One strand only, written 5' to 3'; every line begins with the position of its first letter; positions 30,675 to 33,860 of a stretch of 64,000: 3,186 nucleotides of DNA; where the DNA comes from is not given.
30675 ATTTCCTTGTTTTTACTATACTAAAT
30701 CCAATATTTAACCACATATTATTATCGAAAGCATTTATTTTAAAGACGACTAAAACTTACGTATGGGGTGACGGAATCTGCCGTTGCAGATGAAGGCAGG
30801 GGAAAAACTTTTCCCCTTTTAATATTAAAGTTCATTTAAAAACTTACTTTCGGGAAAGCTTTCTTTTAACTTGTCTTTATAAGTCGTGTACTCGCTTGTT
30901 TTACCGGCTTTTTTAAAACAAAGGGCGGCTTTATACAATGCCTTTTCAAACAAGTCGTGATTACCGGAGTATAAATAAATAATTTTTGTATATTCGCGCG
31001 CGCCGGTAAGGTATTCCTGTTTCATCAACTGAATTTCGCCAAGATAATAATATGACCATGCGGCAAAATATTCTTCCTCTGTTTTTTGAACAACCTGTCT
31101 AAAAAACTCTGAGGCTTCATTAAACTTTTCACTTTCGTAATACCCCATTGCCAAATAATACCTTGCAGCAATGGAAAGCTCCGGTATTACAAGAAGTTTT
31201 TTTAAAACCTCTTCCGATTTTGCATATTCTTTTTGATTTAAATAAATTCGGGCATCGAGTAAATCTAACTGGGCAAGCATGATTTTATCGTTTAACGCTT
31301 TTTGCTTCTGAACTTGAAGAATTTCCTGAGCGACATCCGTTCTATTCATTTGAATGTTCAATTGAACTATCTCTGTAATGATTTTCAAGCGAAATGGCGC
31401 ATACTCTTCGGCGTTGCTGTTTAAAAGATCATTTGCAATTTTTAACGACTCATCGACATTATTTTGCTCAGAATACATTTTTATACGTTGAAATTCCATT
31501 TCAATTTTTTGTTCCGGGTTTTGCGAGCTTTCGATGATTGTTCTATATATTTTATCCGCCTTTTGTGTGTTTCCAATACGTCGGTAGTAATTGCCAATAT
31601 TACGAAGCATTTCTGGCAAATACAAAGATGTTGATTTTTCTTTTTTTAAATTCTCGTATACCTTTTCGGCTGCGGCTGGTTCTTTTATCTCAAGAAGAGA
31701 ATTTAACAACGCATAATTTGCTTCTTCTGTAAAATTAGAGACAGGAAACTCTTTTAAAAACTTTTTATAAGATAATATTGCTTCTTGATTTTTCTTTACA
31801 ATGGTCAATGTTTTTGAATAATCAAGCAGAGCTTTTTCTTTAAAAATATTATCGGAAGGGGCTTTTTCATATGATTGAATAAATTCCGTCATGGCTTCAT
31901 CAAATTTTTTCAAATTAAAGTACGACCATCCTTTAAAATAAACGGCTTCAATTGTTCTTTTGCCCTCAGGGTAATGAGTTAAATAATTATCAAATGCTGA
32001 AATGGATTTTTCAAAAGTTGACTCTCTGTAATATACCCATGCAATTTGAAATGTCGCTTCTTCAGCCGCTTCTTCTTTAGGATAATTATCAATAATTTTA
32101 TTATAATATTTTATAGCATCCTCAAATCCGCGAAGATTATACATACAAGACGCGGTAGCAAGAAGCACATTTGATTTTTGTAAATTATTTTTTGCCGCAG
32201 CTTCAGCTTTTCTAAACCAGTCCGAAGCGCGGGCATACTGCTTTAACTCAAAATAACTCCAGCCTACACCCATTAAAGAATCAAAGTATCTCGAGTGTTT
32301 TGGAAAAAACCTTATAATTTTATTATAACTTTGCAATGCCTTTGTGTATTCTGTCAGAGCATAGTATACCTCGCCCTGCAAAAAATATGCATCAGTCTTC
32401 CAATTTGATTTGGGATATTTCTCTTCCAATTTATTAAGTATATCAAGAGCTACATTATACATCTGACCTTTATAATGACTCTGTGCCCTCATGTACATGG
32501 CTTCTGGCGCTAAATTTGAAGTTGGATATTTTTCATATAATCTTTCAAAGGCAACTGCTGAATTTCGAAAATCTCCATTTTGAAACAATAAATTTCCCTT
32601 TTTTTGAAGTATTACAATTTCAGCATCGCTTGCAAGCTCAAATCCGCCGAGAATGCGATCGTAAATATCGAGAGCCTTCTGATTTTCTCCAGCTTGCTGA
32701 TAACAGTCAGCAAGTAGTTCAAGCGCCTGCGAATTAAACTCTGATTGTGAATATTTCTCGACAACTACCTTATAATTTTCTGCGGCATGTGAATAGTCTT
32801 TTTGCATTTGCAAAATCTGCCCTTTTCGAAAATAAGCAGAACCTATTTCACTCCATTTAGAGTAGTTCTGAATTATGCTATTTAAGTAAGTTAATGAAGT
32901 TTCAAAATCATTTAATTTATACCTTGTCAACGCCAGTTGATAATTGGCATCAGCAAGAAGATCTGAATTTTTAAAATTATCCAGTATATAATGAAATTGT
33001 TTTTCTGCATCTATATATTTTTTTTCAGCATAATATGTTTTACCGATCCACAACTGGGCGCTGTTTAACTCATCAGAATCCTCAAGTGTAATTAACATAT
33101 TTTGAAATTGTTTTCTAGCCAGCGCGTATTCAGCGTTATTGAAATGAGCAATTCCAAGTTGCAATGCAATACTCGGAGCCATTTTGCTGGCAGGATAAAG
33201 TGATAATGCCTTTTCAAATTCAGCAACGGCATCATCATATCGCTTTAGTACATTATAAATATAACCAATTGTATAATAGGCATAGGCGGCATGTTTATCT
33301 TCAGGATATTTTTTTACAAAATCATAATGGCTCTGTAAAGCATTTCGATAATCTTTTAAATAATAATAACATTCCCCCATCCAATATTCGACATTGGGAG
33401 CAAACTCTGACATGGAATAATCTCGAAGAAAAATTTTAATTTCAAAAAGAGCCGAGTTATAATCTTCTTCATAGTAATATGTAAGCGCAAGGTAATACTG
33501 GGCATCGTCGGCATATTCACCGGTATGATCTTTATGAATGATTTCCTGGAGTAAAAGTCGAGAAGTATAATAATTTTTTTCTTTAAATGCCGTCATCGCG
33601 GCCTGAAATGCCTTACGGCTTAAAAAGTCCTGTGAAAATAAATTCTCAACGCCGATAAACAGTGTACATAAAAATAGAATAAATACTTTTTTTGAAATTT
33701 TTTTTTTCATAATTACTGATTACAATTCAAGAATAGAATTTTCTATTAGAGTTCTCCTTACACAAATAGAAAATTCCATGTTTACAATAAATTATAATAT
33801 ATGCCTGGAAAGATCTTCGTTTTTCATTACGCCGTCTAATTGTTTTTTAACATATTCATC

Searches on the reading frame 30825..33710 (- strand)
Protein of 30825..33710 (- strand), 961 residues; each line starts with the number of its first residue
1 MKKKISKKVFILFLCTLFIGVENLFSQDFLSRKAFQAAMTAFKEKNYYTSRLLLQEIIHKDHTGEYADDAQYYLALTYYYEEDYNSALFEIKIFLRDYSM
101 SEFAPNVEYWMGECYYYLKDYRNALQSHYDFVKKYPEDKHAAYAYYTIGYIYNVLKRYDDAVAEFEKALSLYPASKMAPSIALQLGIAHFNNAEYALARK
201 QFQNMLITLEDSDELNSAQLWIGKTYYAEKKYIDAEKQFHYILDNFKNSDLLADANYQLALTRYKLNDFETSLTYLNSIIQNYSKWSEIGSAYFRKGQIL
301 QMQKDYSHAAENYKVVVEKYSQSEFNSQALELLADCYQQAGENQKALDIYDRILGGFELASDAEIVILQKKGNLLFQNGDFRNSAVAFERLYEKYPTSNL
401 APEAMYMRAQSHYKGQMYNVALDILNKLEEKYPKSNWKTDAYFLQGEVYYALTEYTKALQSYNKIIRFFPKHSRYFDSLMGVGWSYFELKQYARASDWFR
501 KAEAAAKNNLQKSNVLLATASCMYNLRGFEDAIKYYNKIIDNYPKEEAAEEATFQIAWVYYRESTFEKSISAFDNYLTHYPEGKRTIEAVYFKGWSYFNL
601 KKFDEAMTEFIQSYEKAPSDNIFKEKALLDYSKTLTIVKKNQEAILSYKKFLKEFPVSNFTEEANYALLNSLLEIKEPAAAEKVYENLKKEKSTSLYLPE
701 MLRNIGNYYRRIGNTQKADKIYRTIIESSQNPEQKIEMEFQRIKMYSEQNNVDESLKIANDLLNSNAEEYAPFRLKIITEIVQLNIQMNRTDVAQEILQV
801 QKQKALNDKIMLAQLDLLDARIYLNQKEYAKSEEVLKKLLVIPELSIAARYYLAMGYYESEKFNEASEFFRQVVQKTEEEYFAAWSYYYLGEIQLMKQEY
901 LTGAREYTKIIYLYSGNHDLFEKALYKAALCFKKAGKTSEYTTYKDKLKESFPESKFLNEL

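Call 3: search_protein_families(library=pfam, proteins=[window:30825-33710:-], max_evalue=0.1)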
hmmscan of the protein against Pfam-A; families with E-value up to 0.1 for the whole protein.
window:30825-33710:- (961 aa): 22 families
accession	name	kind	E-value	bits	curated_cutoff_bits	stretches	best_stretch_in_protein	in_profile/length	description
PF13174.12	TPR_6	-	3.5e-52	172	26.3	6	403-435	1-33/33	Tetratricopeptide repeat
PF07719.23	TPR_2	-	1.9e-47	155.9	27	5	142-174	1-33/34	Tetratricopeptide repeat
PF13432.12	TPR_16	-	6.9e-38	129.1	32.7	5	371-435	3-64/65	Tetratricopeptide repeat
PF13424.12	TPR_12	-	5.3e-30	103.9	30.1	6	444-507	8-76/77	Tetratricopeptide repeat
PF13428.12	TPR_14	-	5.3e-30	101.3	23.5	0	144-175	3-34/44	Tetratricopeptide repeat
PF13525.12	YfiO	-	6e-28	98.5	25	5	518-668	10-133/203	Outer membrane lipoprotein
PF00515.34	TPR_1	-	8.3e-26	89.2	27.8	2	142-173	1-32/34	Tetratricopeptide repeat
PF14559.12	TPR_19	-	3.7e-23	82.1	25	3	302-354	3-52/68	Tetratricopeptide repeat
PF12895.13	ANAPC3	-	1.7e-20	73.5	27.2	6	378-464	2-81/82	Anaphase-promoting complex, cyclosome, subunit 3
PF13181.12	TPR_8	-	4.7e-17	61.1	25.7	2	142-174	1-33/34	Tetratricopeptide repeat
PF13512.12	TPR_18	-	1.1e-08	35.9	21.9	3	519-634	16-128/145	Tetratricopeptide repeat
PF23914.1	TPR_CcmH_CycH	-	1.2e-08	35.4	42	1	440-547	51-155/158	Cytochrome c-type biogenesis protein H TPR domain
PF13371.12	TPR_9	-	2.8e-08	34.1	35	0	140-185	27-72/73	Tetratricopeptide repeat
PF13374.12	TPR_10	-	2.8e-08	34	27.5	0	848-879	3-34/42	Tetratricopeptide repeat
PF10602.15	RPN7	-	9.8e-08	32.3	29.6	1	689-787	24-127/174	26S proteasome subunit RPN7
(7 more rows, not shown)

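Call 4: search_protein_families(library=ncbifam, proteins=[window:30825-33710:-], max_evalue=0.1)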
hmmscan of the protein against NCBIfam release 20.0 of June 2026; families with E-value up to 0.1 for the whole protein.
window:30825-33710:- (961 aa): 15 families
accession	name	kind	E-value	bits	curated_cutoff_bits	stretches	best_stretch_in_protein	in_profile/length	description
TIGR02795.1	tol_pal_ybgF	equivalog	8e-93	307.2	90.1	11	369-473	6-110/119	tol-pal system protein YbgF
TIGR03302.1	OM_YfiO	subfamily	2.7e-54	184.2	81.4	8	506-667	26-157/239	outer membrane protein assembly factor BamD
NF008068.0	PRK10803.1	equivalog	1.7e-26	93.8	383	8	72-177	146-252/263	cell division protein CpoB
NF052312.1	T9SS_PorW_SprE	equivalog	5.6e-26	91.4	250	4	185-352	110-278/716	type IX secretion system periplasmic lipoprotein PorW/SprE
TIGR02917.1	PEP_TPR_lipo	equivalog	1.1e-24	86.4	312.2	6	291-546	160-396/899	XrtA/PEP-CTERM system TPR-repeat protein PrsT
NF040959.1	MamA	equivalog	1.7e-21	76.6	200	5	54-174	60-171/204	magnetosome protein MamA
NF008757.0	PRK11788.1-5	equivalog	7.6e-11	41.8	363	2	212-430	138-349/388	lipopolysaccharide assembly protein LapB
NF047371.1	FlcA_CTERM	equivalog_domain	3.2e-10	39.1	300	3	390-551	387-545/646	periplasmic flagellar collar protein FlcA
NF052415.1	T3SS_chap_SctY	equivalog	4.6e-08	33.5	70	0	818-879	11-72/106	type III secretion apparatus assembly chaperone SctY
NF033920.0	C39_PA2778_fam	equivalog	2.3e-06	27.2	150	1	623-724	154-249/255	PA2778 family cysteine peptidase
NF002725.1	PRK02603.1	equivalog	2.5e-05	24.3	143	1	291-412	36-160/173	photosystem I assembly protein Ycf3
NF047507.1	TPR_BatC_Lepto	exception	0.00017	21.1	175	1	370-473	29-130/214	TPR repeat-containing protein BatC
NF008119.0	PRK10866.1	equivalog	0.0073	16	363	0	514-725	33-238/243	outer membrane protein assembly factor BamD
NF033756.1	gliding_GltC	equivalog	0.011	14.5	450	2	31-96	117-182/622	adventurous gliding motility protein GltC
NF047664.1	LIMLP_16025_fam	subfamily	0.056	13.5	140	0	712-759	10-57/80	LIMLP_16025 family protein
